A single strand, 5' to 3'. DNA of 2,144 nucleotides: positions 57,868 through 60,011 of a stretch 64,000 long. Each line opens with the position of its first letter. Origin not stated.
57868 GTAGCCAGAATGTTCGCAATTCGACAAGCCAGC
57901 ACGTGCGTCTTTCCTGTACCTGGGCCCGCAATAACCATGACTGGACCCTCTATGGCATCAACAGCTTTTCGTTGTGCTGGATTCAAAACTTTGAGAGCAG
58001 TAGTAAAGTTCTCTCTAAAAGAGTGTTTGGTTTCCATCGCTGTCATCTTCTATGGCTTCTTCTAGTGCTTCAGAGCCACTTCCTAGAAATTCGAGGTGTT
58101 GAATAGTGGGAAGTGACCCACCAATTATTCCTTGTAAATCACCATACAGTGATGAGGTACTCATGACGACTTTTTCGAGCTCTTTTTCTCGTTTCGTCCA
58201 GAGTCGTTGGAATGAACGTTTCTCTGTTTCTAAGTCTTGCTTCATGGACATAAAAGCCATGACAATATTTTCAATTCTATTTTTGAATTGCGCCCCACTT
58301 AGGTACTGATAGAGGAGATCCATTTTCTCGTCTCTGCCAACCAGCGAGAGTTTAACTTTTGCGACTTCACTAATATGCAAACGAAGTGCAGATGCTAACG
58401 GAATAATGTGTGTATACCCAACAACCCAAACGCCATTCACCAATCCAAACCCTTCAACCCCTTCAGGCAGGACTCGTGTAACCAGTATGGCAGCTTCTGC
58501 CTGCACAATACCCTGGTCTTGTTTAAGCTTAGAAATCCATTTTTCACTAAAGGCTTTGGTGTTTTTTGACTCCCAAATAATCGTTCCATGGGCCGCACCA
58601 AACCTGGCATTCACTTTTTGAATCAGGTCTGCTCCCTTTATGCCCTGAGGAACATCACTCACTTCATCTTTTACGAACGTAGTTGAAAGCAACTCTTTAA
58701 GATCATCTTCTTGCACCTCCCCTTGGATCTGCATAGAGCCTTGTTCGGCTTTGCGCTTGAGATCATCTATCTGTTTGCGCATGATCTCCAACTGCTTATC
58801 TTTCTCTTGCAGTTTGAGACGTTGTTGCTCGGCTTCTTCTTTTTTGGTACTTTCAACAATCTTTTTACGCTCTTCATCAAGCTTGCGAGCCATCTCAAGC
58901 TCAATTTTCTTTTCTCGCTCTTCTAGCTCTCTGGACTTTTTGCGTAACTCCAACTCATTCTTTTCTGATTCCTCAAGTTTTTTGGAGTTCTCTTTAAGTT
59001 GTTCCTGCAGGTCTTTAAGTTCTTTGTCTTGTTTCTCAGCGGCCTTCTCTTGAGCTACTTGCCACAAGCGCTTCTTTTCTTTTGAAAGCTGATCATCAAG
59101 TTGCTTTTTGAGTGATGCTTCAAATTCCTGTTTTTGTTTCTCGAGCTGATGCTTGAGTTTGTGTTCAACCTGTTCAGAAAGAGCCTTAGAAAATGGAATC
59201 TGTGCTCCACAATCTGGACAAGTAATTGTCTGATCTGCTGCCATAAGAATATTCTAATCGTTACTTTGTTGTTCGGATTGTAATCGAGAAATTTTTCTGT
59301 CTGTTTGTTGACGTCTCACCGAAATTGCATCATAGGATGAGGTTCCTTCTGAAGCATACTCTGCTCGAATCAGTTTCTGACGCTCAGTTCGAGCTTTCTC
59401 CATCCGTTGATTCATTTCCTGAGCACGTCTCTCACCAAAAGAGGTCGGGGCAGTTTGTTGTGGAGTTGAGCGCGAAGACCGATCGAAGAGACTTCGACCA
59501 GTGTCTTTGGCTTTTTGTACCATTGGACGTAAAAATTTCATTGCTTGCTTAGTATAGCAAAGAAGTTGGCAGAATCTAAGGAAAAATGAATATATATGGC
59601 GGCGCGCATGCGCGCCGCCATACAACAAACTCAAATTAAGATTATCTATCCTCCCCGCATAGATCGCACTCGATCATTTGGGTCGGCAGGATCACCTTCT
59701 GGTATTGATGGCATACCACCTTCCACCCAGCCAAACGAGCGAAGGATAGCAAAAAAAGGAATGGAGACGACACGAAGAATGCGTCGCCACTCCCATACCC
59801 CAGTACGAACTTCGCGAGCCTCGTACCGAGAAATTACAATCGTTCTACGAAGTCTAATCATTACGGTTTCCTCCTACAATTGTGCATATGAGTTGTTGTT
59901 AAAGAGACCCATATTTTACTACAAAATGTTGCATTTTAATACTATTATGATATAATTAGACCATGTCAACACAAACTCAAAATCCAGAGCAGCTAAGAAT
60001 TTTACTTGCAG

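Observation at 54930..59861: Operon coupling a DUF2130-type Zn-ribbon/coiled-coil/PD-(D/E)xK protein with a UvrD-like helicase-nuclease and two small proteins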

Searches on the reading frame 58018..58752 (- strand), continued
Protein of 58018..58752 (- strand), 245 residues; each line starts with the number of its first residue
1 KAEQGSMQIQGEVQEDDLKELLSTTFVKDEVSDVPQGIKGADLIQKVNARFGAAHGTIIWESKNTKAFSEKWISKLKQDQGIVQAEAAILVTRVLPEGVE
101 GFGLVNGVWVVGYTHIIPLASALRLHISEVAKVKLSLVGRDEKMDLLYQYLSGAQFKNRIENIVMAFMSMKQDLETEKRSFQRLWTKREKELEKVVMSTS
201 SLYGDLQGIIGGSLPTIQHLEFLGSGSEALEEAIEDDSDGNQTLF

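Call 47: fold_search(model_id=the predicted structure, library=pdb)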
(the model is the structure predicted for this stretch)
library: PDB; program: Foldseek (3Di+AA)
matches with E <= 10: 418; with E <= 0.001: 0
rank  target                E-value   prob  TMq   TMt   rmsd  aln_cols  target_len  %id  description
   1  9bgk_F                1.4e-02  0.98  0.29  0.07   4.7       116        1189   16  Structure of V.cholera DdmDE (2D:1E) in complex with DNA (released 2024-10-23)
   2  8a4c_C                2.4e-02  0.98  0.23  0.27   6.6        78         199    9  Structure of human Rep15:Rab3B complex. (released 2022-08-10)
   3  8a4c_A                3.5e-02  0.91  0.22  0.26   7.6        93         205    9  Structure of human Rep15:Rab3B complex. (released 2022-08-10)
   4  9vx6_P                3.8e-02  0.91  0.25  0.17   5.6       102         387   18  Helical structure of gRNA-tDNA SPARDA complex (released 2026-01-14)
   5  9vx6_T                4.3e-02  0.97  0.19  0.12   4.0        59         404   20  Helical structure of gRNA-tDNA SPARDA complex (released 2026-01-14)
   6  7vsr_M                4.6e-02  0.92  0.29  0.24   6.8       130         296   11  Structure of McrBC (stalkless mutant) (released 2023-02-15)
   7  8a4a_A                5.2e-02  0.91  0.23  0.27   7.3        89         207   10  Structure of human Rep15 in complex with bovine Rab3C. (released 2022-08-10)
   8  8a4b_C                7.7e-02  0.94  0.24  0.28   3.8        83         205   10  Structure of human Rep15:Rab3B_Q81L complex. (released 2022-08-10)
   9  8a4b_A                7.7e-02  0.75  0.22  0.25   7.6        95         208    9  Structure of human Rep15:Rab3B_Q81L complex. (released 2022-08-10)
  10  6p4o_D                9.4e-02  0.80  0.30  0.17   4.7       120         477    8  Complex of XPB helicase with Bax1 endonuclease from Sulfurisphaera tokodaii at 3.15 Angstroms resolution (released 2020-06-03)
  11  9qcc_Q                1.0e-01  0.85  0.25  0.15   4.4       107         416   13  Activated XauSPARDA filament assembly with bound dsDNA substrate (released 2025-12-17)
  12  9va7_A                1.0e-01  0.44  0.20  0.13  13.3       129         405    8  Crystal structure of legionella effector Lem17 in complex with IP6 (released 2026-01-21)
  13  8epx_A                1.1e-01  0.66  0.20  0.11   4.0        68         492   15  Type IIS Restriction Endonuclease PaqCI, DNA bound (released 2023-03-22)
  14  9bf1_A                1.1e-01  0.72  0.25  0.07   4.9       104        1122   16  Structure of apo-state V. cholerae DdmD (released 2024-08-21)
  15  9qcc_M                1.2e-01  0.91  0.21  0.13   4.1        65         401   20  Activated XauSPARDA filament assembly with bound dsDNA substrate (released 2025-12-17)
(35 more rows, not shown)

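Call 52: get_annotated_region(hit=H33, flank=6000)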
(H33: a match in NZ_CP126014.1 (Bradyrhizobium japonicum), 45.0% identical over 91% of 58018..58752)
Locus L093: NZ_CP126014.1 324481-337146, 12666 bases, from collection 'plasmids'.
description: Bradyrhizobium japonicum strain S11L-Bj plasmid pS11L-1, complete sequence
organism: Bradyrhizobium japonicum (NCBI taxid 375)
taxonomy: Bacteria; Pseudomonadota; Alphaproteobacteria; Hyphomicrobiales; Nitrobacteraceae; Bradyrhizobium; Bradyrhizobium japonicum
host: -; source: Glycine max,soybean,root nodule; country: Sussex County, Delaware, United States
typing (MOB-suite, as given by PLSDB): conjugative; replicon rep_cluster_506; relaxase MOBP; mating-pair formation MPF_T
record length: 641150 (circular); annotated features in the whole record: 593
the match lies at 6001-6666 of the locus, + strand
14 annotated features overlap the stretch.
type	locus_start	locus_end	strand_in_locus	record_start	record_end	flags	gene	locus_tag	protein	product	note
CDS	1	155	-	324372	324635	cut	-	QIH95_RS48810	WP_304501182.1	hypothetical protein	-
CDS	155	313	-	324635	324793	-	-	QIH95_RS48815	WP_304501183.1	hypothetical protein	-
CDS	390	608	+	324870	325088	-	-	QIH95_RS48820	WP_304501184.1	outer membrane beta-barrel protein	-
CDS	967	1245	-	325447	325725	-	-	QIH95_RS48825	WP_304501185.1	hypothetical protein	-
CDS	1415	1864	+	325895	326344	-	-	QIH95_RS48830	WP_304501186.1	hypothetical protein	-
CDS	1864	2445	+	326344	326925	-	-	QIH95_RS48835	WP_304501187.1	hypothetical protein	-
CDS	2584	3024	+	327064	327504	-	-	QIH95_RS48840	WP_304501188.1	hypothetical protein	-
CDS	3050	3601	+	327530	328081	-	-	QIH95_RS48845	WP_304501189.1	hypothetical protein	-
CDS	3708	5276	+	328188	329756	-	-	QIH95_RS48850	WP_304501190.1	AAA family ATPase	-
CDS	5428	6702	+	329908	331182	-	-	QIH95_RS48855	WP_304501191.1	DUF2130 domain-containing protein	-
CDS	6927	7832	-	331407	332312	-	-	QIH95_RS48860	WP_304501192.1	hypothetical protein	-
CDS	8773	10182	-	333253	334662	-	-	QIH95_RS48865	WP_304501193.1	nuclease PIN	-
CDS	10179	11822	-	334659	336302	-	-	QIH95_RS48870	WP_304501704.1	SIR2 family protein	-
CDS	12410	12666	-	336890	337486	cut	-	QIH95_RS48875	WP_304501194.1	DUF3102 domain-containing protein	-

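Call 53: get_annotated_region(hit=H69, flank=6000)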
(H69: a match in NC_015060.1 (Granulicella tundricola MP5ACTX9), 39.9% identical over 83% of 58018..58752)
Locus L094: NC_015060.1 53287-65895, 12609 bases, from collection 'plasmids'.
description: Granulicella tundricola MP5ACTX9 plasmid pACIX905, complete sequence
organism: Granulicella tundricola MP5ACTX9 (NCBI taxid 1198114)
taxonomy: Bacteria; Acidobacteriota; Terriglobia; Terriglobales; Acidobacteriaceae; Granulicella; Granulicella tundricola; Granulicella tundricola MP5ACTX9
host: -; source: -; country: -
typing (MOB-suite, as given by PLSDB): conjugative; replicon rep_cluster_93; relaxase MOBF; mating-pair formation MPF_T
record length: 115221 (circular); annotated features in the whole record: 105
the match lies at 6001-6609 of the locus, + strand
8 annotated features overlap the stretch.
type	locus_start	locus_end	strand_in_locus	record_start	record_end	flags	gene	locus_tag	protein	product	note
CDS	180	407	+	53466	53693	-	-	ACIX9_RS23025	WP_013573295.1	hypothetical protein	-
CDS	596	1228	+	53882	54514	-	-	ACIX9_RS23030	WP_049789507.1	NYN domain-containing protein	-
CDS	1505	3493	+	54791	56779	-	-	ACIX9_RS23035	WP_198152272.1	EAL domain-containing protein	-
CDS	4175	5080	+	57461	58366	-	-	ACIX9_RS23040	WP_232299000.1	alpha/beta hydrolase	-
CDS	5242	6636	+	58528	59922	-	-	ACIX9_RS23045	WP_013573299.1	DUF2130 domain-containing protein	-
CDS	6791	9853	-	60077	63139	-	-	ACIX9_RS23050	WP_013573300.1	NB-ARC domain-containing protein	-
CDS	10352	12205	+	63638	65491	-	-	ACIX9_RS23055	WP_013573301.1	AAA family ATPase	-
CDS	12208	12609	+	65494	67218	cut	-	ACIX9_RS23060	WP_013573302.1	DEAD/DEAH box helicase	-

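Call 71: search_protein_families(library=padloc, proteins=[L093:3708-5276:+, L088:6701-8644:+, L088:8631-10619:+], max_evalue=0.00001)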
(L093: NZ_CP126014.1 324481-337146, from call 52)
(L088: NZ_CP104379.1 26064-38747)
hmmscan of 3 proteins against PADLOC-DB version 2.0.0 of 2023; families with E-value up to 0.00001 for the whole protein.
L093:3708-5276:+ (522 aa): 0 families

L088:6701-8644:+ (647 aa): 84 families (the best 25 are shown)
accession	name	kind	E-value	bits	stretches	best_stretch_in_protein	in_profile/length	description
PDLC00065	GajA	-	2.1e-190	632.9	1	1-645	1-666/670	AAA ATPase domain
PDLC00079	GajA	-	2.3e-181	603.1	1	1-644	1-701/702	AAA ATPase domain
PDLC00063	GajA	-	1.3e-127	425.2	1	1-645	1-662/679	AAA ATPase domain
PDLC00093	GajA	-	1.2e-96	323.1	1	1-645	1-721/736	AAA ATPase domain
PDLC00088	GajA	-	7.8e-94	313.5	1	292-645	2-372/372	AAA ATPase domain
PDLC00095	GajA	-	2.4e-86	288.9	2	137-644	174-731/752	AAA ATPase domain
PDLC00082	GajA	-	1e-70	237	2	69-643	103-693/694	AAA ATPase domain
PDLC00068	GajA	-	4e-59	198.9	2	179-508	4-351/545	AAA ATPase domain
PDLC02979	AriA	-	3.8e-55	186.2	1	1-366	1-373/373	-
PDLC00076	GajA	-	2.5e-54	182.8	1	1-614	1-615/700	AAA ATPase domain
PDLC00069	GajA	-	1.8e-43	147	1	1-591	1-594/687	AAA ATPase domain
PDLC00091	GajA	-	3.8e-43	146.3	1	1-644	1-621/627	AAA ATPase domain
PDLC00077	GajA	-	1.4e-42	144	1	1-511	1-518/616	AAA ATPase domain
PDLC00070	GajA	-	1.7e-41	140.5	1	1-644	1-593/596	AAA ATPase domain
PDLC00096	GajA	-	1.2e-40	137.8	2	282-644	254-614/630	AAA ATPase domain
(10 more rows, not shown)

L088:8631-10619:+ (662 aa): 41 families (the best 25 are shown)
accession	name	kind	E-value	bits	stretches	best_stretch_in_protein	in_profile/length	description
PDLC00125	GajB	-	2.6e-270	896.9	1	1-659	5-667/669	UrvD helicase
PDLC00135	GajB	-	7.5e-121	402.9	3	174-400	119-337/603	UrvD helicase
PDLC00128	GajB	-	9.9e-81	270.4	1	4-638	17-662/685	UrvD helicase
PDLC00113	GajB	-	1.5e-74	249.6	3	182-522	130-464/579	UrvD helicase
PDLC00111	GajB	-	9.2e-74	247.2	2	156-641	129-602/625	UrvD helicase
PDLC00143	GajB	-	4.1e-67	225.2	2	160-638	134-605/632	UrvD helicase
PDLC00115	GajB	-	2.1e-65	219.5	3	165-397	15-236/537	UrvD helicase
PDLC00137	GajB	-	7e-51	171.8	2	181-642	221-668/679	UrvD helicase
PDLC00119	GajB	-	9.4e-51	171.4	2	8-375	9-367/565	UrvD helicase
PDLC00109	GajB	-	4.4e-49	165.5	2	174-610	122-507/647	UrvD helicase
PDLC03802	RTasHel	-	4.6e-28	96.5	1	14-349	18-291/675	DRT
PDLC00127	GajB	-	4.7e-28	96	1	8-310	14-290/594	UrvD helicase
PDLC00117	GajB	-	1.4e-26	91.2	2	9-144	22-169/604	UrvD helicase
PDLC00130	GajB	-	5.4e-25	85.7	2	8-145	9-154/589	UrvD helicase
PDLC00132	GajB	-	7.6e-24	82.3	1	14-316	16-306/625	UrvD helicase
PDLC00114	GajB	-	1.9e-17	61.1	1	13-370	19-361/635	UrvD helicase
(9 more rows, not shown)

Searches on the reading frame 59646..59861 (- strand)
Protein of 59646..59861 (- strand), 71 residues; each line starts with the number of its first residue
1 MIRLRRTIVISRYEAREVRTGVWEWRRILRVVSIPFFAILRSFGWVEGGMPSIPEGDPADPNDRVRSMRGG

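Call 3: search_protein_families(library=pfam, proteins=[window:59646-59861:-], max_evalue=0.01)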
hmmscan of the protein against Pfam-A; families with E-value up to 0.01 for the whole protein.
window:59646-59861:- (71 aa): 0 families

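Call 4: search_protein_families(library=padloc, proteins=[window:59646-59861:-], max_evalue=0.01)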
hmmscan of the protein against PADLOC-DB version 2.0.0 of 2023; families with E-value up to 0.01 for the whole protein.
window:59646-59861:- (71 aa): 0 families

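Call 5: search_protein_families(library=ncbifam, proteins=[window:59646-59861:-], max_evalue=0.01)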
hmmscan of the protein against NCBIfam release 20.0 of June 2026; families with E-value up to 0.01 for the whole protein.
window:59646-59861:- (71 aa): 0 families

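Call 64: search_protein_families(library=phrogs, proteins=[window:59646-59861:-], max_evalue=0.001)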
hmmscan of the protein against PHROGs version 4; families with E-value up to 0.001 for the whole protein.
window:59646-59861:- (71 aa): 0 families
